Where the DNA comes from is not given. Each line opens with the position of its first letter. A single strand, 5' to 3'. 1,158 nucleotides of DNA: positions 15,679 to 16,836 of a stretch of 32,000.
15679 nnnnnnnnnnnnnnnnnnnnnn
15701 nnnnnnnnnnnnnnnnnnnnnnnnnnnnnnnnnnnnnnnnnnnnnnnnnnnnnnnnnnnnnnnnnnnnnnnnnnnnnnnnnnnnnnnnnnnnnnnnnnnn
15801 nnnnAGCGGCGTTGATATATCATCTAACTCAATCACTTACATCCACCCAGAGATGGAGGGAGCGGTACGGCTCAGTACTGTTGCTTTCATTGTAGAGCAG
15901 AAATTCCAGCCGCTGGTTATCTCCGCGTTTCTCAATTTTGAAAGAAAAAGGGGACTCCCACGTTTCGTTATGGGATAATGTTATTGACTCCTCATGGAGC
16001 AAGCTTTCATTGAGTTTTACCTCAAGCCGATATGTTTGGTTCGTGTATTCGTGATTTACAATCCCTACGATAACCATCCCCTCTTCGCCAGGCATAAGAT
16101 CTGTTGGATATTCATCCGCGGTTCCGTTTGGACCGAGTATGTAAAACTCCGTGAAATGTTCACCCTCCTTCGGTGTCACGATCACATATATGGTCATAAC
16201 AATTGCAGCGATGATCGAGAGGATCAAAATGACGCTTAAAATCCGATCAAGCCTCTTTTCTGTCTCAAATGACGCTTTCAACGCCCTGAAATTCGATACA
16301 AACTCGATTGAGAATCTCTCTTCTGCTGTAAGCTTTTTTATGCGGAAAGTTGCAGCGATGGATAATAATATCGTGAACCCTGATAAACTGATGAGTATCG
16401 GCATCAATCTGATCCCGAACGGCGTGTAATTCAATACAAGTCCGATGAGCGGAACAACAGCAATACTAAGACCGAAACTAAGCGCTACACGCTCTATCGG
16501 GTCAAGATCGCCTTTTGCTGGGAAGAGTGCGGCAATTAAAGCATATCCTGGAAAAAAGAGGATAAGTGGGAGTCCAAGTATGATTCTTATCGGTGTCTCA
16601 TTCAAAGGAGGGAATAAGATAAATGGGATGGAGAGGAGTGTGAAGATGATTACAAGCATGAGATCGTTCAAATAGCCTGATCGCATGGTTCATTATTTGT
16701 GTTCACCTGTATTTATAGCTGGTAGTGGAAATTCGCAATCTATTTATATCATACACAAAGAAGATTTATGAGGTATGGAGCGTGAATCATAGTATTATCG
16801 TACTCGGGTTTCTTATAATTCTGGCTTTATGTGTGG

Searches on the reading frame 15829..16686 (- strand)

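Call 50: search_protein_families(library=pfam, max_evalue=0.001, proteins=[window:15829-16686:-])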
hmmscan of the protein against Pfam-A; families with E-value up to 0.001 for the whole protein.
window:15829-16686:- (285 aa): 1 family
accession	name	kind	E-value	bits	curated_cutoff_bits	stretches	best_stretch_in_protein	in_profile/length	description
PF07760.16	DUF1616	-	1.4e-101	340.2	31.6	1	12-282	1-307/307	Protein of unknown function (DUF1616)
